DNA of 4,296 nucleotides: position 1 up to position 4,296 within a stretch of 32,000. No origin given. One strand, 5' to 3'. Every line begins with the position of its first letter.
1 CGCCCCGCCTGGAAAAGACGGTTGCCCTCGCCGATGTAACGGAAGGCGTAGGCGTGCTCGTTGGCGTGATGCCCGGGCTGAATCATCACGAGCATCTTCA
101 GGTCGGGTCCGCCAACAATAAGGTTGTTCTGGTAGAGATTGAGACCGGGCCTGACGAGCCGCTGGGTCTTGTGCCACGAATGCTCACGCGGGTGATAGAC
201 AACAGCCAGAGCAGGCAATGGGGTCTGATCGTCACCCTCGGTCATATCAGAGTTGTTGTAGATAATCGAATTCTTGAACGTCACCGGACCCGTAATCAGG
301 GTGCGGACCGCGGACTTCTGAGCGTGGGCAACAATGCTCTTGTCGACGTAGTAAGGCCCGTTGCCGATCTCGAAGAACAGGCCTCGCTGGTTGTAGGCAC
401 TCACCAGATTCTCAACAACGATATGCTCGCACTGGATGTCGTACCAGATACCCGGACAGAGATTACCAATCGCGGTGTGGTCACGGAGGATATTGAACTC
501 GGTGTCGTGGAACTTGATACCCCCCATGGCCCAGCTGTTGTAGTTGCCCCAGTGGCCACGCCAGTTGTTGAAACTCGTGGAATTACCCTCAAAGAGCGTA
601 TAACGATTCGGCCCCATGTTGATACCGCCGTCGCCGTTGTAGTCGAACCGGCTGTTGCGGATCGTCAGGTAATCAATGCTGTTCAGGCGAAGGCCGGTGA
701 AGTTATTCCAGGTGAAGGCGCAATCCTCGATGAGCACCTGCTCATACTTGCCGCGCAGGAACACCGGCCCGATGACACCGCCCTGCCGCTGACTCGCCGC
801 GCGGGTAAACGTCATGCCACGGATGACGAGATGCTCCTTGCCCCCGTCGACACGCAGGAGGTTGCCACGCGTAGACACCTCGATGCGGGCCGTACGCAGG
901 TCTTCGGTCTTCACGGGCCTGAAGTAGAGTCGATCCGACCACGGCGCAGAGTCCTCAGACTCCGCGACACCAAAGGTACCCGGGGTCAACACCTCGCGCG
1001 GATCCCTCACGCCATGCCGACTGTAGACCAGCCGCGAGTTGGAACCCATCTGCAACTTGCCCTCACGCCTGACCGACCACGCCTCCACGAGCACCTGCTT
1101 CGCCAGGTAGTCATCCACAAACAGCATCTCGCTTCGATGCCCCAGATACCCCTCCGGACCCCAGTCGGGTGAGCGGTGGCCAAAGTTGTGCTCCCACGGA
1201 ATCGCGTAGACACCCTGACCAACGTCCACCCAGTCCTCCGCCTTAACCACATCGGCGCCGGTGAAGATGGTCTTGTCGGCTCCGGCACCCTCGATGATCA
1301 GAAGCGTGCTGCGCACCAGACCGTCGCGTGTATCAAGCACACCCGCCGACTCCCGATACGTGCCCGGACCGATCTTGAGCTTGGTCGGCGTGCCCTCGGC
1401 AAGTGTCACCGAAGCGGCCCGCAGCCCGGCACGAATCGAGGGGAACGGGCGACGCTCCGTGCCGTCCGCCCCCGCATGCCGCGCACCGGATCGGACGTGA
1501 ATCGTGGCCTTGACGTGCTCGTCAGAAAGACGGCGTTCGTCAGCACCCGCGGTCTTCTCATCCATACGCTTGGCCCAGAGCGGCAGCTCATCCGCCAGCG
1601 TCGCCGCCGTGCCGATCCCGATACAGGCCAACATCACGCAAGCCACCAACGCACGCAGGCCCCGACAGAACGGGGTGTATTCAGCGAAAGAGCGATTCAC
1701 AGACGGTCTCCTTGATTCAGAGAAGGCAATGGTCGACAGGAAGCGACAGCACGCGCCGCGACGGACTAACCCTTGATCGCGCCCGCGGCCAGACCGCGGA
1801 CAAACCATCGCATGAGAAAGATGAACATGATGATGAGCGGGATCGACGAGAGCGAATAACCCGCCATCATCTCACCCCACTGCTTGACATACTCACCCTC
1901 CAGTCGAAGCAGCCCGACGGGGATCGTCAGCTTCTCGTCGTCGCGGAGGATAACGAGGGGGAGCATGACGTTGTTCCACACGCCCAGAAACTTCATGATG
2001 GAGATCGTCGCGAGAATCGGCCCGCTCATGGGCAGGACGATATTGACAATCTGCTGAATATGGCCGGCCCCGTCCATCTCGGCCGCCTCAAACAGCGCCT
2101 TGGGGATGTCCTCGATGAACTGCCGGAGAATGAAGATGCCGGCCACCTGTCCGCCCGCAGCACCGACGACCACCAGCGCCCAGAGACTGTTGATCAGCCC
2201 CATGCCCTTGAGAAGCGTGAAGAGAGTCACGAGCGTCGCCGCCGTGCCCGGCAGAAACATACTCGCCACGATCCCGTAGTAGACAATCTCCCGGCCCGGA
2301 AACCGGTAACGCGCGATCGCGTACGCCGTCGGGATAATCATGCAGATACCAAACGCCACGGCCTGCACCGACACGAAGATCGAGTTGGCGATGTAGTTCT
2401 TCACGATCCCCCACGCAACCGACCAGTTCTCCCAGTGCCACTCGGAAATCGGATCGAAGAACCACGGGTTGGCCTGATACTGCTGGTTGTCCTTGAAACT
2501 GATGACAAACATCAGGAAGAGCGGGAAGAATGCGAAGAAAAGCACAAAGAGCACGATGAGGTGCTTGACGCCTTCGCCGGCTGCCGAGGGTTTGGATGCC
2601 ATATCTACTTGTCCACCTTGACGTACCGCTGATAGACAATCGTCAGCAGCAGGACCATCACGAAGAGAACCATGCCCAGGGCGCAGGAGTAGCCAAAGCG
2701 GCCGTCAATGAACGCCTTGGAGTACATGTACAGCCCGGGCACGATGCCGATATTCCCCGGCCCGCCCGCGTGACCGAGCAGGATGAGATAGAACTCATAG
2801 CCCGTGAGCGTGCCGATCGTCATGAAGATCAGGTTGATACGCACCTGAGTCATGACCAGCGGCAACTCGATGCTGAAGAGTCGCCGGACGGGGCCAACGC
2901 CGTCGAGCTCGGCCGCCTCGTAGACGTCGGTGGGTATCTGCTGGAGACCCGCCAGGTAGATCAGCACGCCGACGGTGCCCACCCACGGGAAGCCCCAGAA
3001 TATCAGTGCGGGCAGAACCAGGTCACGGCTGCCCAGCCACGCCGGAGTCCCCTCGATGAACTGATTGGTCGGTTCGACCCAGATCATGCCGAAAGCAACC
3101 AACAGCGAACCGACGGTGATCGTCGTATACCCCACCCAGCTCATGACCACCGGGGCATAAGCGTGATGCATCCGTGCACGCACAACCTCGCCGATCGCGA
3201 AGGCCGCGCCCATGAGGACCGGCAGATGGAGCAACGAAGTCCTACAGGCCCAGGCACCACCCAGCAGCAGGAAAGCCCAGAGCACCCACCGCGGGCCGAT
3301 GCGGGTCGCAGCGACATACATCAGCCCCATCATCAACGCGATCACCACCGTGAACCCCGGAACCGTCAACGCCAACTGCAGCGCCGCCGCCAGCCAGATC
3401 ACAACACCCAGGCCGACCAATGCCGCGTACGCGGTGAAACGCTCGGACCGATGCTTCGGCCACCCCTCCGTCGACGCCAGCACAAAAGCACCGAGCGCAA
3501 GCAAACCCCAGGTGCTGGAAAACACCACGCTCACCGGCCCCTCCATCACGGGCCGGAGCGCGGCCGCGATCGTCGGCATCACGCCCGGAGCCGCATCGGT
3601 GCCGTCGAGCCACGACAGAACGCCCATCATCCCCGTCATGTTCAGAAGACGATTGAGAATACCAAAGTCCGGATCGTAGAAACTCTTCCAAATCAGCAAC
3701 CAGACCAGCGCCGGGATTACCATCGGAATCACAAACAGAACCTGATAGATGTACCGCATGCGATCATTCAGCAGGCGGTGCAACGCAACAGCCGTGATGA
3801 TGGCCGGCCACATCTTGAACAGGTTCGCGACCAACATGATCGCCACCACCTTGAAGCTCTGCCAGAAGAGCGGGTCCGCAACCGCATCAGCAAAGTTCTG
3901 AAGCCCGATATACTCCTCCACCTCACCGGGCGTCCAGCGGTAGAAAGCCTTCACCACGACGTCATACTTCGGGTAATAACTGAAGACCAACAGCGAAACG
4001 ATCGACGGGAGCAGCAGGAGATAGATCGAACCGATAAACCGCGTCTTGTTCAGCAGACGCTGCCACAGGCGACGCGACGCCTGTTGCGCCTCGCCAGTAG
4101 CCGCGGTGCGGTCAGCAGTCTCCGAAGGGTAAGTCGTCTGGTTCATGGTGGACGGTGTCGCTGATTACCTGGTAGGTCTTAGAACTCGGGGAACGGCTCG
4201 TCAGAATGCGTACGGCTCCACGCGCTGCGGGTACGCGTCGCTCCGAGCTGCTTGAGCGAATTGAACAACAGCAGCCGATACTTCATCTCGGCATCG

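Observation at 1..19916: A 20-kb single-strand, SusC/D-free glycan utilisation operon with surface depolymerases, an ABC importer and an all-cytoplasmic processing set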

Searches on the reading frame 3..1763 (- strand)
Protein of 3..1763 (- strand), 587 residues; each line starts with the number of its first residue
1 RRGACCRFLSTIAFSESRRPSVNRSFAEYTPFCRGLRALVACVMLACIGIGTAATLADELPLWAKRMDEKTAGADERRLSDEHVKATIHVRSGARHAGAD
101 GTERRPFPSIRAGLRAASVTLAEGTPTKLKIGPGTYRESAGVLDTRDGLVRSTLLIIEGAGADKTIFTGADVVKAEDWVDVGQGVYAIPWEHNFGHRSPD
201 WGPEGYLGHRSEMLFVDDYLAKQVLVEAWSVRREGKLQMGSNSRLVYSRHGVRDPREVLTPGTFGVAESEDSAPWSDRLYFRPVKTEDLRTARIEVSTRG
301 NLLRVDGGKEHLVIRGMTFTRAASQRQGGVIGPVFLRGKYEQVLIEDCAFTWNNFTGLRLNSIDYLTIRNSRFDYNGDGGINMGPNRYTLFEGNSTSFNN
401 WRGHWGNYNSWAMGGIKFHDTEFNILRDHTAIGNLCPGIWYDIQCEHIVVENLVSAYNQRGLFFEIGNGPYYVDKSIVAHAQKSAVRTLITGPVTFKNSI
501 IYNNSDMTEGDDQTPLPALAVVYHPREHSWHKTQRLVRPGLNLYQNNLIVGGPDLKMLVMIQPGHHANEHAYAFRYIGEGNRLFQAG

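Call 7: search_protein_families(library=pfam, proteins=[window:3-1763:-], max_evalue=0.01)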
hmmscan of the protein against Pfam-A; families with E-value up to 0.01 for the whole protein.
window:3-1763:- (587 aa): 2 families
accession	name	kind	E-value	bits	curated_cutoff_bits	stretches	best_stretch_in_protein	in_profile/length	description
PF13229.12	Beta_helix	-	2.7e-11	43.8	25.9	1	343-464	34-144/158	Right handed beta helix region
PF05048.19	NosD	-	0.00012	22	23.6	0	342-403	70-130/212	Periplasmic copper-binding protein (NosD)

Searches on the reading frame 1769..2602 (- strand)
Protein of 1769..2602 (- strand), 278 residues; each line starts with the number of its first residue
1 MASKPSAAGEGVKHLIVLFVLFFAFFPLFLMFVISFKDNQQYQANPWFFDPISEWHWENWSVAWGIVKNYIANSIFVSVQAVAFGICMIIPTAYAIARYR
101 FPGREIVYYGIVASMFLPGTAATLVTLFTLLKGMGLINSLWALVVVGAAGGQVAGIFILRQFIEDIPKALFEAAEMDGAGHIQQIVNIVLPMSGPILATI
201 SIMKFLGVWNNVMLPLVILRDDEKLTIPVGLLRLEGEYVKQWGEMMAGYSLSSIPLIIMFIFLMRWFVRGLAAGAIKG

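Call 7: search_protein_families(library=pfam, proteins=[window:1769-2602:-], max_evalue=0.01)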
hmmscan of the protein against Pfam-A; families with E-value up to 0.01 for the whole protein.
window:1769-2602:- (278 aa): 1 family
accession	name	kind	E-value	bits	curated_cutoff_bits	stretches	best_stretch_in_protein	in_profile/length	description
PF00528.27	BPD_transp_1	-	4.4e-14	53.1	26.4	1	90-271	2-182/184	Binding-protein-dependent transport system inner membrane component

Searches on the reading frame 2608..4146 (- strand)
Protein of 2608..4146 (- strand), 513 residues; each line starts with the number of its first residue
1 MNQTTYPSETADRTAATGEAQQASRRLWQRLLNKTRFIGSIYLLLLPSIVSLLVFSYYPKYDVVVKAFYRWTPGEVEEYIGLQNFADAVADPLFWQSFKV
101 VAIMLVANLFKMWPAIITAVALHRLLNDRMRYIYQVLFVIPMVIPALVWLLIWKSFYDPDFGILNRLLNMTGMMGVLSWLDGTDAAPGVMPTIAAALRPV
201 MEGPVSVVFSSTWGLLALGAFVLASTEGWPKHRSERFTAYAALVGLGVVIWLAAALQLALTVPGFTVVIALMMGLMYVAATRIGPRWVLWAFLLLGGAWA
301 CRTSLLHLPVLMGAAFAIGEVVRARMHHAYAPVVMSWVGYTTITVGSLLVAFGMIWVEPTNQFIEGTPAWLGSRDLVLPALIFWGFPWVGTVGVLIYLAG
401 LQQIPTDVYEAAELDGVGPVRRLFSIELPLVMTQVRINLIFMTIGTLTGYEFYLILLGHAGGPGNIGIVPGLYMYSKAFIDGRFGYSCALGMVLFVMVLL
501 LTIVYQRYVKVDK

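Call 7: search_protein_families(library=pfam, proteins=[window:2608-4146:-], max_evalue=0.01)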
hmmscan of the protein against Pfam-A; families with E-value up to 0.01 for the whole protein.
window:2608-4146:- (513 aa): 1 family
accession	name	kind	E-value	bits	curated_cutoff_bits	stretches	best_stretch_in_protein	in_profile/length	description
PF00528.27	BPD_transp_1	-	0.00012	22.3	26.4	1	326-506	11-176/184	Binding-protein-dependent transport system inner membrane component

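Call 10: search_protein_families(library=ncbifam, proteins=[window:2608-4146:-], max_evalue=0.01)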
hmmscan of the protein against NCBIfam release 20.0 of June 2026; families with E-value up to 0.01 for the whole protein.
window:2608-4146:- (513 aa): 3 families
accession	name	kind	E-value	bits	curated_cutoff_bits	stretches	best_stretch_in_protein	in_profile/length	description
NF007852.0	PRK10561.1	equivalog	2.5e-17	63.6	335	2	394-510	174-289/295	sn-glycerol-3-phosphate ABC transporter permease UgpA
NF040931.1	ABC_arch_GlcT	equivalog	1.9e-13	50.7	360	2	367-505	132-267/278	glucose ABC transporter permease GlcT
NF008232.0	PRK10999.1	equivalog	2.2e-13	49.8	392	2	368-511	365-517/520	maltose ABC transporter permease MalF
